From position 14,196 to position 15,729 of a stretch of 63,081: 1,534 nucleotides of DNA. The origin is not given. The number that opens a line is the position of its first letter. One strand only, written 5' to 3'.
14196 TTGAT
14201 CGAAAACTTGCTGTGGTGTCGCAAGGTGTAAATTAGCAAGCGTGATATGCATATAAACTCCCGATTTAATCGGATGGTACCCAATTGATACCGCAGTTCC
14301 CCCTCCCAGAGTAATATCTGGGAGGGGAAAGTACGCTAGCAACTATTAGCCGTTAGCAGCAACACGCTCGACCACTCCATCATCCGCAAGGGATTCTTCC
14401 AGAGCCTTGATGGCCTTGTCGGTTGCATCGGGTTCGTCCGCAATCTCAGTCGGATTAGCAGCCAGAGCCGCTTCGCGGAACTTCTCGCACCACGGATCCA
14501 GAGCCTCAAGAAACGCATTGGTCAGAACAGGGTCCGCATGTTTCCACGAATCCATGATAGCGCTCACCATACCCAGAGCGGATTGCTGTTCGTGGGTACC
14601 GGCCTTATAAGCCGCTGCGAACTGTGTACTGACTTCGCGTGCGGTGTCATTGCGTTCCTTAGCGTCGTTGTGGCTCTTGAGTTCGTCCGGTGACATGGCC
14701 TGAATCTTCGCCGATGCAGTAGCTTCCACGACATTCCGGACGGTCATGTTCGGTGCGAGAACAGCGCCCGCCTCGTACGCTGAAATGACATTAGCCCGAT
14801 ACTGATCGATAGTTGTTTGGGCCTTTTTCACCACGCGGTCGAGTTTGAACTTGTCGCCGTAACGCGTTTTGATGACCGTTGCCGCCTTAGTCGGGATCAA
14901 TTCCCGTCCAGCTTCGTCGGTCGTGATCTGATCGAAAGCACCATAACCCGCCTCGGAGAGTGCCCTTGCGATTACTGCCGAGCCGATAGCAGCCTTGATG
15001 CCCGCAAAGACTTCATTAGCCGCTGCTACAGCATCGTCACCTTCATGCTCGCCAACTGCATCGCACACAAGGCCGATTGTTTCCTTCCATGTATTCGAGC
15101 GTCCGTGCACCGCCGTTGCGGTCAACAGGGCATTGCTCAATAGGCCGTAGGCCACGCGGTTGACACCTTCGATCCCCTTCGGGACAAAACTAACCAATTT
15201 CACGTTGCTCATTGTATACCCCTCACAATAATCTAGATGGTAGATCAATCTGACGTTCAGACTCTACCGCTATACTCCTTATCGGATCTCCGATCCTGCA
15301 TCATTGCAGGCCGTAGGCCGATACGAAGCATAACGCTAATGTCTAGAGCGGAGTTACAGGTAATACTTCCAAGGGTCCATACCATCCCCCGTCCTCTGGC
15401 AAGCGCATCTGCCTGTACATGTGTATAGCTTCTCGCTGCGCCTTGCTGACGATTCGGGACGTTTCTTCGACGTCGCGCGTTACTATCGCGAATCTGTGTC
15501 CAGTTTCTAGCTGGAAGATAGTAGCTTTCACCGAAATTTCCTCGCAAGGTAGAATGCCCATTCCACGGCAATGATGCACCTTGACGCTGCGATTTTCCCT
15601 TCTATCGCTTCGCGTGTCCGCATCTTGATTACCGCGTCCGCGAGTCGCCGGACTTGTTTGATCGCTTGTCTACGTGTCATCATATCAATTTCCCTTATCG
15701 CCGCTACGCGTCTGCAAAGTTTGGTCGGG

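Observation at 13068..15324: Perfect 47-bp inverted repeats bracket a GC-rich five-gene cassette that has its own terminator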

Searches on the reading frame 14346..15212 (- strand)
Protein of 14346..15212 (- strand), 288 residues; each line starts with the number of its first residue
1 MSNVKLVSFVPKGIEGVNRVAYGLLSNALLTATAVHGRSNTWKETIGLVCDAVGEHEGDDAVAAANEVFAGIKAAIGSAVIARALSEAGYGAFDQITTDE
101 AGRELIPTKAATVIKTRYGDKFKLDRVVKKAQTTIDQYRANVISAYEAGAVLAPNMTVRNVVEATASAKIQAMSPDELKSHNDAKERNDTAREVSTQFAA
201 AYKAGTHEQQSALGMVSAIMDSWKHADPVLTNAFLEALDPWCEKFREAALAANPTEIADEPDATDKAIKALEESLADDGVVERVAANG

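Call 13: search_protein_families(library=pfam, proteins=[window:14346-15212:-], max_evalue=0.01)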
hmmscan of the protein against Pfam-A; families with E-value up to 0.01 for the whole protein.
window:14346-15212:- (288 aa): 0 families

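Call 19: find_related_loci(query=window:14346-15212:-, collection=viral_contigs, flank=10000)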
Query window:14346-15212:- (288 aa) in viral_contigs; peptide patterns used: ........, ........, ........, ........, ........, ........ (x = any residue, [..] = any of these).
10 stretches matched a pattern, but none encodes a relative of the query by tblastn (E <= 1e-3).

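Call 21: find_homologous_proteins(query=window:14346-15212:-, max_evalue=0.001)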
Query window:14346-15212:- (288 aa): 2 proteins with E <= 0.001 among 8000 candidates.
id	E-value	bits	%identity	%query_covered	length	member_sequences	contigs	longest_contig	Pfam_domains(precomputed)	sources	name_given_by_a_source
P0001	1.9e-166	570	100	93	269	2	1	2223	-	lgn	-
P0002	1.3e-147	509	85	100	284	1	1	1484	-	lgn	-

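Call 22: find_encoding_contigs(protein=P0001, flank=10000)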
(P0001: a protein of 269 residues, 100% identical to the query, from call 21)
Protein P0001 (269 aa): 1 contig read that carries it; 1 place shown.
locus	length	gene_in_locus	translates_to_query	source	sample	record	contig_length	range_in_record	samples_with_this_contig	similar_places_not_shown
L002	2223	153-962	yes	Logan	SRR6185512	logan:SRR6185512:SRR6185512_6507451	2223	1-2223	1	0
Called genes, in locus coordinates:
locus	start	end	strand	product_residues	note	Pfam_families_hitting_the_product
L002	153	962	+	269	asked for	-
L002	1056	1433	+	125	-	-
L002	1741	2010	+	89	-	-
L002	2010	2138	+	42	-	-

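Call 23: find_encoding_contigs(protein=P0002, flank=10000)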
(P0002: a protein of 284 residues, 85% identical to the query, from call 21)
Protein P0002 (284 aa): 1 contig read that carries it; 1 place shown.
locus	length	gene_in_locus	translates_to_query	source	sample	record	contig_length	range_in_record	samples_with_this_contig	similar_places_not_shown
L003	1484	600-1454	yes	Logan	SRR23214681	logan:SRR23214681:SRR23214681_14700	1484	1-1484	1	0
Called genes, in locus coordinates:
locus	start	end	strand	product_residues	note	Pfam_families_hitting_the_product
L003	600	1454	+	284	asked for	-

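Call 60: search_protein_representatives(protein=window:14346-15212:-)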
Query: 288 residues. Proteins with E-value up to 0.001 (for the whole library): 10; up to 1e-10: 9; up to 1e-30: 3. The best 10 are listed.
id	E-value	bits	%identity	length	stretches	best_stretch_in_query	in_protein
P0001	6.2e-167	570.4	100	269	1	21-288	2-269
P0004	4.4e-42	161.3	43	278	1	7-229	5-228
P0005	1.3e-36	143.4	33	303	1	3-270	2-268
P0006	1.1e-29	120.6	32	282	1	10-283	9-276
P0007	6.7e-21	91.9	28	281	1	4-262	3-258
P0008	3.1e-17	79.9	30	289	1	12-226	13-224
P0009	2.6e-12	63.7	30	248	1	51-253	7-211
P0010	4.7e-12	62.9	30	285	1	8-286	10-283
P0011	4.9e-12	62.8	29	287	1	14-282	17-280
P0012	4.0e-06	43.4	29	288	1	14-229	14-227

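Call 62: search_protein_families(library=phrogs, alignment_id=A4, max_evalue=0.01)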
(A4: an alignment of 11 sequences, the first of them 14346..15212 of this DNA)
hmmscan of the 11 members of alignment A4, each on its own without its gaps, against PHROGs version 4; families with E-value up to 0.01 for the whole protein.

A. member 1, window:14346-15212:- (288 aa): 0 families

B. families by the number of members that match (of 11 scanned): 0 families

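Call 63: search_solved_structures(query=A4, max_evalue=1)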
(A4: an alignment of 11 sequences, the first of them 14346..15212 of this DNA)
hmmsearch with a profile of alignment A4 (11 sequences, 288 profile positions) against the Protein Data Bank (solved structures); distinct sequences matched with E-value up to 1: 3.
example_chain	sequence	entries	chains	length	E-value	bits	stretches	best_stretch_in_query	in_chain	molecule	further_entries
7jrq_A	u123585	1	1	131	0.017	17.9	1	169-246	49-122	MPP1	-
9cte_A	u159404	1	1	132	0.091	15.5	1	170-244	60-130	De novo protein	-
7r5j_W0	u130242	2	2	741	0.14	14.8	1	172-263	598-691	Nuclear pore complex protein Nup88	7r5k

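Call 64: predict_structure(alignment_id=A3)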
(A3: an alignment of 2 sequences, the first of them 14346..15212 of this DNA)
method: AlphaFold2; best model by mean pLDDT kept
length: 288 residues; sequences in the alignment: 2
mean_pLDDT: 48.4   pTM: 0.39
mean pLDDT of the five models: 48.4, 44.9, 44.9, 37.1, 35.6
residues with pLDDT >= 90: 0; 70-90: 2; 50-70: 113; < 50: 173
segments of 3 or more residues with pLDDT < 50: 1-40, 84-111, 190-202, 207-261, 263-269, 271-276, 278-288
pLDDT, mean of each block of 10 residues (from residue 1): 25 34 47 44 54 64 60 54 48 41 43 51 51 54 62 58 55 58 52 48 47 46 41 44 44 43 48 45 39
secondary structure, 60 per line:
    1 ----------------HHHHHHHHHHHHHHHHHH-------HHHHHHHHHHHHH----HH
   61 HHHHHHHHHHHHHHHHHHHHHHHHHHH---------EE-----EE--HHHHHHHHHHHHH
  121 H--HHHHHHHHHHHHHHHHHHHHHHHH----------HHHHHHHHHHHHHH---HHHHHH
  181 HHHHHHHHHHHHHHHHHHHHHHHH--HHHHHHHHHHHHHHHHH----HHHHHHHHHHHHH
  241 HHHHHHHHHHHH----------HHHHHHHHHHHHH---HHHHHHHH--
elements in order: H17-34 H42-54 H59-87 H108-121 H124-147 H158-171 H175-204 H207-223 H228-252 H263-275 H279-286

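Call 66: search_protein_families(library=ncbifam, proteins=[window:14346-15212:-], max_evalue=0.01)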
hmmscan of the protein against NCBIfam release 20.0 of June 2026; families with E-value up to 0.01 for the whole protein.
window:14346-15212:- (288 aa): 0 families

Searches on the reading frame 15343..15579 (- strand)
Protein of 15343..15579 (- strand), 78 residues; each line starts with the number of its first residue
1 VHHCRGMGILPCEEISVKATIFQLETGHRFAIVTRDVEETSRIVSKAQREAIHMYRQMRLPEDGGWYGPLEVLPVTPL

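Call 47: find_encoding_contigs(protein=window:15343-15579:-, flank=10000, max_places=10)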
Protein window:15343-15579:- (78 aa): no gene with exactly this product is on record in the collection.

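Call 65: search_protein_families(library=phrogs, proteins=[window:15343-15579:-], max_evalue=0.01)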
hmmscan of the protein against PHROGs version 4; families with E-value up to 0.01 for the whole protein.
window:15343-15579:- (78 aa): 0 families

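Call 66: search_protein_families(library=ncbifam, proteins=[window:15343-15579:-], max_evalue=0.01)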
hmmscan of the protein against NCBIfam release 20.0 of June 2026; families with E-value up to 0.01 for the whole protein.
window:15343-15579:- (78 aa): 0 families
